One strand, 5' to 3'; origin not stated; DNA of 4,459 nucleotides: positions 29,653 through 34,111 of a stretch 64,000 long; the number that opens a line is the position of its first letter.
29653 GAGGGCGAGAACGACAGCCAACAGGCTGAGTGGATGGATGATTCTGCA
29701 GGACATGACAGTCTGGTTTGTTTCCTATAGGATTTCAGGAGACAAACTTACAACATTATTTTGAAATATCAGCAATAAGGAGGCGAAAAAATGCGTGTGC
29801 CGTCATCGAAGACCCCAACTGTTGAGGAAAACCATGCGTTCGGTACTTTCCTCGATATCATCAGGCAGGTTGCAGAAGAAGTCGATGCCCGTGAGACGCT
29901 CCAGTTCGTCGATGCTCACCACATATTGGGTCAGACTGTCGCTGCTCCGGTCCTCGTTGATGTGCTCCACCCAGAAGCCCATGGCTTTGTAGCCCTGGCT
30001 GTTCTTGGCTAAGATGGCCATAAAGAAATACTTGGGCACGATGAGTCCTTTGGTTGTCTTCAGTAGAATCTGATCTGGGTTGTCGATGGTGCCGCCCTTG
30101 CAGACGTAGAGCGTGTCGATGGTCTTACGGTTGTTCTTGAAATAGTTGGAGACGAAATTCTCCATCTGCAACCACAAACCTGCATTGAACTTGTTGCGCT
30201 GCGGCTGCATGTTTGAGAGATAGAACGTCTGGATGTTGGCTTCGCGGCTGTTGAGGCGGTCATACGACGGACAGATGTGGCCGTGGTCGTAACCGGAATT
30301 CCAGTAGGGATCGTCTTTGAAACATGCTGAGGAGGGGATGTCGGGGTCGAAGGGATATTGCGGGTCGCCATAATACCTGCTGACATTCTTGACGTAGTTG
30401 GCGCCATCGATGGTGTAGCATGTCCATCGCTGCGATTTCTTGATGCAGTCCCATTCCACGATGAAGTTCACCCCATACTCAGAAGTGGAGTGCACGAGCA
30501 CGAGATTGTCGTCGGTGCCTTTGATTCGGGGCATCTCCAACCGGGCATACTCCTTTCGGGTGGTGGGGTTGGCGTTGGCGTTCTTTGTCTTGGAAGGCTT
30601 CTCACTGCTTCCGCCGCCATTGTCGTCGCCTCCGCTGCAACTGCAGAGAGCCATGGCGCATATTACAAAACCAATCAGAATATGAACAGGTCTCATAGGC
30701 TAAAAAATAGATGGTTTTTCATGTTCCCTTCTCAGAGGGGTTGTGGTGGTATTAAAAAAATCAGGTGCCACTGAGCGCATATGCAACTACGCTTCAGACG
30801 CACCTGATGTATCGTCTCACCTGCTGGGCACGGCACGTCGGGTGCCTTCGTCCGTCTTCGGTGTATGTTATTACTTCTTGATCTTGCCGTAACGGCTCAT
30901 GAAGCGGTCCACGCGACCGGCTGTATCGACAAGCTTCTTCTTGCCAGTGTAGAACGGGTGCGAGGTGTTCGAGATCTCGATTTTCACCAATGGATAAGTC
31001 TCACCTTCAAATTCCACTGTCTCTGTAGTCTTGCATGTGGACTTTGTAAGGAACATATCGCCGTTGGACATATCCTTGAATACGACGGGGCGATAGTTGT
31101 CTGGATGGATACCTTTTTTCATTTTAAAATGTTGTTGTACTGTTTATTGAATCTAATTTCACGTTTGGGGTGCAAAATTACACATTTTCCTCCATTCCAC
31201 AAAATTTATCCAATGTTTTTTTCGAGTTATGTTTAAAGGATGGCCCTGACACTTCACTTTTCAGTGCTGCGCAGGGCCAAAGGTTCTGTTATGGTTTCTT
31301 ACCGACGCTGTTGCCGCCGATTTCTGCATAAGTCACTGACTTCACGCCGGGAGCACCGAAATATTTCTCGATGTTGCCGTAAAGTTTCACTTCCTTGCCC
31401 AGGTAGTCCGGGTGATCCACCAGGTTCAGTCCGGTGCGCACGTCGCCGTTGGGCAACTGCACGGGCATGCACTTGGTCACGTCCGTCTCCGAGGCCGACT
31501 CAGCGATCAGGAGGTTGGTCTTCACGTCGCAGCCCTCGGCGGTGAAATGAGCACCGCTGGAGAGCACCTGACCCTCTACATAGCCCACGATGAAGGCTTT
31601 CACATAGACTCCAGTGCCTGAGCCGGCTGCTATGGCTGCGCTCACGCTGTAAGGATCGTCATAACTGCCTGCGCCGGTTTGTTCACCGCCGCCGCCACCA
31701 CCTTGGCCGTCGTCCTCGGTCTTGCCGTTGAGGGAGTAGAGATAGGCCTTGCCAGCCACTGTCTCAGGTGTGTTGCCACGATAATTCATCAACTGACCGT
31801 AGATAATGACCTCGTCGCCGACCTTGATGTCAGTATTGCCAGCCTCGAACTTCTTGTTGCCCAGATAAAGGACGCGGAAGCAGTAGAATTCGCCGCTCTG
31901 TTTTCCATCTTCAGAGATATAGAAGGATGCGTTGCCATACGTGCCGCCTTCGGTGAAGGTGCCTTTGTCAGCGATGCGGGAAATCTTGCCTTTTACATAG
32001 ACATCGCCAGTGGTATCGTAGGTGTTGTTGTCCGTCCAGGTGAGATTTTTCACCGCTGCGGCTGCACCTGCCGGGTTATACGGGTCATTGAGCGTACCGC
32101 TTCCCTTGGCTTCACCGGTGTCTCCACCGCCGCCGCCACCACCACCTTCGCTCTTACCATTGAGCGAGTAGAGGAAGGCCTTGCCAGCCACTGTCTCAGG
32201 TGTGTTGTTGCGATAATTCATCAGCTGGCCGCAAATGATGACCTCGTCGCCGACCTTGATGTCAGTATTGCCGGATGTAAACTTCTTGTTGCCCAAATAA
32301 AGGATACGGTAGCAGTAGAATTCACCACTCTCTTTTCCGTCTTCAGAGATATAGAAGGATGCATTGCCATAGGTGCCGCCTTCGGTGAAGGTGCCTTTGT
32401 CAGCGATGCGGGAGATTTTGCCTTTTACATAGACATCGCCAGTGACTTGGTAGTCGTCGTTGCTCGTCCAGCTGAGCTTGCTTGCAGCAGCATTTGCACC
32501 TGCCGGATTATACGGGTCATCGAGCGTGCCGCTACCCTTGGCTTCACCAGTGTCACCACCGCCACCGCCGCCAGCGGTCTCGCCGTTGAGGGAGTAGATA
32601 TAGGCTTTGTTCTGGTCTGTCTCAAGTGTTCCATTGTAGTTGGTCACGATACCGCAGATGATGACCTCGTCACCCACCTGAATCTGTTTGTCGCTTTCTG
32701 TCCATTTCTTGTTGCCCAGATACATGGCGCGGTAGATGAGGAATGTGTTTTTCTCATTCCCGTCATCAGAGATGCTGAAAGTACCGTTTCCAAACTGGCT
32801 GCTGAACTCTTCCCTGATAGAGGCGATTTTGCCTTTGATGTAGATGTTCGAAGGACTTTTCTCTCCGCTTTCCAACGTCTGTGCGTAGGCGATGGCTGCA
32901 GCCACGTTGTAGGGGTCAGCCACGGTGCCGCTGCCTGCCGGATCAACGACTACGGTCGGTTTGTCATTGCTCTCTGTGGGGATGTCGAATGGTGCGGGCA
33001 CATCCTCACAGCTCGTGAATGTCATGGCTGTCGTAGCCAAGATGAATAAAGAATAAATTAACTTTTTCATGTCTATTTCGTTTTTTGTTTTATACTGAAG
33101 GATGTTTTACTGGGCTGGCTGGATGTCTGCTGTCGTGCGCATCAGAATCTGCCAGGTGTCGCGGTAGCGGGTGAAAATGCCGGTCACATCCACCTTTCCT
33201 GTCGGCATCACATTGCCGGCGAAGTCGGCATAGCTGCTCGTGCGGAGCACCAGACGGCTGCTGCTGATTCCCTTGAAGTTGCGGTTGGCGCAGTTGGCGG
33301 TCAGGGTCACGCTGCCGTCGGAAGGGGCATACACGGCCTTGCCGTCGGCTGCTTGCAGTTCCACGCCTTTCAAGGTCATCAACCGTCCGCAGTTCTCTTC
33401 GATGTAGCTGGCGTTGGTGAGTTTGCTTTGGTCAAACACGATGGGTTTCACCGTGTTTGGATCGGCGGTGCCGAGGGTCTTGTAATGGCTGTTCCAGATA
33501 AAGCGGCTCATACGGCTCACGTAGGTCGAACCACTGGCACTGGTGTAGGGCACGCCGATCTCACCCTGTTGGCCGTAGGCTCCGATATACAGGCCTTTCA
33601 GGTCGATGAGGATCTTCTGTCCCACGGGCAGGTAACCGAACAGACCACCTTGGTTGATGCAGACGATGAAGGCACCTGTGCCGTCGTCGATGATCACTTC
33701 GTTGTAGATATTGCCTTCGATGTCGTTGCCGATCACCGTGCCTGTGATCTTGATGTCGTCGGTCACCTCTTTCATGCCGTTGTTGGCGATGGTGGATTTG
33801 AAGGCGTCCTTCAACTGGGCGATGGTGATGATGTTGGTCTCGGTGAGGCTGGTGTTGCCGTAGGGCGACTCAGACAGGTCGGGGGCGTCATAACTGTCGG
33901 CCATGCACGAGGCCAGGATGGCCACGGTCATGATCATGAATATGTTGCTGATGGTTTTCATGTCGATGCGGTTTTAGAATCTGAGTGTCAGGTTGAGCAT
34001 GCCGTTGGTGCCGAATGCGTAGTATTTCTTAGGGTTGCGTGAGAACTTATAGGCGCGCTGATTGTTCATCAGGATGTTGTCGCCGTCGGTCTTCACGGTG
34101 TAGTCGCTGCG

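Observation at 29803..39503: Putative extracellular nucleic-acid utilisation locus wired to pyrimidine salvage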

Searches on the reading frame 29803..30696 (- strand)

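Call 3: search_protein_families(library=pfam, proteins=[window:29803-30696:-], max_evalue=0.01)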
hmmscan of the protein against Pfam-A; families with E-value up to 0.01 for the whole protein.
window:29803-30696:- (297 aa): 2 families
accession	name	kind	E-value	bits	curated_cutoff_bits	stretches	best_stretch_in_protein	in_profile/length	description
PF01223.29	Endonuclease_NS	-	1.6e-38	133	23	1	77-279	23-222/223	DNA/RNA non-specific endonuclease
PF13930.12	Endonuclea_NS_2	-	0.0099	16.5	27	0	161-190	73-102/132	DNA/RNA non-specific endonuclease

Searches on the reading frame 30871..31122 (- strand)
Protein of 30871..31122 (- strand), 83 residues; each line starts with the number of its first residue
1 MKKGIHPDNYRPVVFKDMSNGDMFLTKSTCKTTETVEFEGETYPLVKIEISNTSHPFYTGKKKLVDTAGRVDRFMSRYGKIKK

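Call 3: search_protein_families(library=pfam, proteins=[window:30871-31122:-], max_evalue=0.01)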
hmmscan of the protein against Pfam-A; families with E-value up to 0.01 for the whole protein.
window:30871-31122:- (83 aa): 1 family
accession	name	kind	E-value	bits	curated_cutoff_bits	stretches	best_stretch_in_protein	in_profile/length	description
PF01197.23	Ribosomal_L31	-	9.2e-28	96.7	27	1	1-79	1-65/65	Ribosomal protein L31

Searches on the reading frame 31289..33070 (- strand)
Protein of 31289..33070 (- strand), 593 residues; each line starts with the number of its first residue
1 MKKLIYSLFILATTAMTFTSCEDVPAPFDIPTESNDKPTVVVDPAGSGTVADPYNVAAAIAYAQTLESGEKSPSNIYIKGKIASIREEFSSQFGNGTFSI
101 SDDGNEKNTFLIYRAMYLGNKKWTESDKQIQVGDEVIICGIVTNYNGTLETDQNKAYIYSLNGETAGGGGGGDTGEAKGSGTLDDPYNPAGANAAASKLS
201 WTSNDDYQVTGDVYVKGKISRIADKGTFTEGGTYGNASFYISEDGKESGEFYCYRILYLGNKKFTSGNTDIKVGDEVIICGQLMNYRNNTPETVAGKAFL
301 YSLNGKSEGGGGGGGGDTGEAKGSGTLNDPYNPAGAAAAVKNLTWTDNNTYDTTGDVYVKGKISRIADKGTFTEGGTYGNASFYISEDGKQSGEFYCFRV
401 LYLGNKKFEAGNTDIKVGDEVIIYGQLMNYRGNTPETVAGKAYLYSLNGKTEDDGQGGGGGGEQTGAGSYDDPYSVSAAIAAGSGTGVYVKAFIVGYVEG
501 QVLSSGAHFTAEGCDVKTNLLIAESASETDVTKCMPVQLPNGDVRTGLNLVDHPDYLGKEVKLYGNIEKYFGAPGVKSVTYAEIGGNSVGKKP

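Call 3: search_protein_families(library=pfam, proteins=[window:31289-33070:-], max_evalue=0.01)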
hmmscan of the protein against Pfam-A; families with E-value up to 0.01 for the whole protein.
window:31289-33070:- (593 aa): 3 families
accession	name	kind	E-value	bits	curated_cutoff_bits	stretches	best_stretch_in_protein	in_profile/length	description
PF19886.4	DUF6359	-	2e-35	121.3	23.2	1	474-584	1-109/110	Domain of unknown function (DUF6359)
PF01336.31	tRNA_anti-codon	-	7.1e-10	39.1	27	1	357-439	1-69/75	OB-fold nucleic acid binding domain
PF00436.31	SSB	-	0.0047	17.4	26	0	362-432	9-83/104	Single-strand binding protein family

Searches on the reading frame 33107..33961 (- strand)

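Call 3: search_protein_families(library=pfam, proteins=[window:33107-33961:-], max_evalue=0.01)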
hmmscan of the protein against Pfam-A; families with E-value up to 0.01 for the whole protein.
window:33107-33961:- (284 aa): 1 family
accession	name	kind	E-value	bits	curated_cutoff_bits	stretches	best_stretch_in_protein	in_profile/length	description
PF18942.5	DUF5689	-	5.6e-71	239.3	28.6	1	42-280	1-217/217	Family of unknown function (DUF5689)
